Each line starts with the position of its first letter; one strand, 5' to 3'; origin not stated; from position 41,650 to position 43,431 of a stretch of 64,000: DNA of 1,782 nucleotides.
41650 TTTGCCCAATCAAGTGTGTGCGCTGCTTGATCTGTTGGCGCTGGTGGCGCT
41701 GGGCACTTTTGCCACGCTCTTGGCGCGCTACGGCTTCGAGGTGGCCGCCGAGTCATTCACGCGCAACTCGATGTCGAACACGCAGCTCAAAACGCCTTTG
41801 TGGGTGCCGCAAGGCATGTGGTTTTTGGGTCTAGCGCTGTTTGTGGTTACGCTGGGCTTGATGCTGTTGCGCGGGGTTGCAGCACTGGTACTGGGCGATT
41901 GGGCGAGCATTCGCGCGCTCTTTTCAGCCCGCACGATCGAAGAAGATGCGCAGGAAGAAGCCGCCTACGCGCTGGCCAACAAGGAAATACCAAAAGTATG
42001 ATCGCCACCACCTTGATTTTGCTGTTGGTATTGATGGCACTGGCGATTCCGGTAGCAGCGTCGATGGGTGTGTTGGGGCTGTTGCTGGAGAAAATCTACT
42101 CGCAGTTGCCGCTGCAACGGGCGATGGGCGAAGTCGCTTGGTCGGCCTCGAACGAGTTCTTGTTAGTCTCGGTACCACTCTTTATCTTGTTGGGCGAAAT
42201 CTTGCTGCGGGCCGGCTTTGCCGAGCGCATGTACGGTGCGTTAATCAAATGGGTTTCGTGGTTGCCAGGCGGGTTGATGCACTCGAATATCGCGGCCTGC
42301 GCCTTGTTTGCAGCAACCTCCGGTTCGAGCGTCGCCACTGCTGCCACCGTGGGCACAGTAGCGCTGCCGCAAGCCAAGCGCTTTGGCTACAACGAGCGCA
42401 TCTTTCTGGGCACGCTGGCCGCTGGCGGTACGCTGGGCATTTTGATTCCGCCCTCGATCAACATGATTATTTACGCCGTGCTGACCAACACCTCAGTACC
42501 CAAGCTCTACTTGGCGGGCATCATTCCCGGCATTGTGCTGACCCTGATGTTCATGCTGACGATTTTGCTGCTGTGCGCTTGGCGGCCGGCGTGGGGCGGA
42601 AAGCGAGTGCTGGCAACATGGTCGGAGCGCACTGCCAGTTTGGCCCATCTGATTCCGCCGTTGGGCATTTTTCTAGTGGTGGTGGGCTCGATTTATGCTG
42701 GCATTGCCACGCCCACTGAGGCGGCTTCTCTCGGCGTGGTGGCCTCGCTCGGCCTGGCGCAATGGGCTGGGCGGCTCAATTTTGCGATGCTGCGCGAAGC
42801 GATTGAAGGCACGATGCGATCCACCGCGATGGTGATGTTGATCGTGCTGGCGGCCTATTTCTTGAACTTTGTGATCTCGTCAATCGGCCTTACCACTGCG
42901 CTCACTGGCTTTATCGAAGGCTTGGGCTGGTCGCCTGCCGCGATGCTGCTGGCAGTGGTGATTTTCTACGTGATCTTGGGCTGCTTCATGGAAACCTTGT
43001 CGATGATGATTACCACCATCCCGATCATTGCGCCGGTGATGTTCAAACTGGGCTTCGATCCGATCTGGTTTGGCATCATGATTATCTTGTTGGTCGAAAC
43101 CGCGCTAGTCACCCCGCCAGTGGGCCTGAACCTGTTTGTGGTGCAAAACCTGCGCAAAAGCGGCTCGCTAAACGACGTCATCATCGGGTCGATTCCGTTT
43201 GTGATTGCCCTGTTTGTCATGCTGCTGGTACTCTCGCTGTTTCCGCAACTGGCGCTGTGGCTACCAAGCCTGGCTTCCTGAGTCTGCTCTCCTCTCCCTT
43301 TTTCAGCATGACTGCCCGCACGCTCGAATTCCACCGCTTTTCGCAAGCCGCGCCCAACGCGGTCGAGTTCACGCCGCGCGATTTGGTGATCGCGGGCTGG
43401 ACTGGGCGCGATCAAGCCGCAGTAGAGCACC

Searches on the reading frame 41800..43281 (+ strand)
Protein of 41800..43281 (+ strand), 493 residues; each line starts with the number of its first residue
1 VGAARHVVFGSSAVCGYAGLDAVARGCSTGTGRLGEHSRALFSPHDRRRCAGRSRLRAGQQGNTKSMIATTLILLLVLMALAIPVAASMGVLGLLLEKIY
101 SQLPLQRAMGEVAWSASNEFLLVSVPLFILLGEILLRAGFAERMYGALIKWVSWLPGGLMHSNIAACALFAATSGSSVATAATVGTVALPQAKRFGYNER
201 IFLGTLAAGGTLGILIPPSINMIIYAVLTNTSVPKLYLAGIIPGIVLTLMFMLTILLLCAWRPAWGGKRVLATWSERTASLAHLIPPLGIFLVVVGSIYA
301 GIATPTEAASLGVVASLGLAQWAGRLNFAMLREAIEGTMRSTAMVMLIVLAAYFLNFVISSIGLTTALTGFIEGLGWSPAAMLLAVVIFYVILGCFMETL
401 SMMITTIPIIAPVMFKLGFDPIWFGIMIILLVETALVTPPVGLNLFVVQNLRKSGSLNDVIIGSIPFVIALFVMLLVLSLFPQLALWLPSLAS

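Call 33: search_protein_families(library=pfam, proteins=[window:41800-43281:+], max_evalue=0.001)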
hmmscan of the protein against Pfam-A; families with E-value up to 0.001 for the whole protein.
window:41800-43281:+ (493 aa): 1 family
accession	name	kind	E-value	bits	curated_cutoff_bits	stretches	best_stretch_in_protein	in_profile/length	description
PF06808.19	DctM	-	3.8e-91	306.4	23.8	1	72-484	1-413/413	Tripartite ATP-independent periplasmic transporter, DctM component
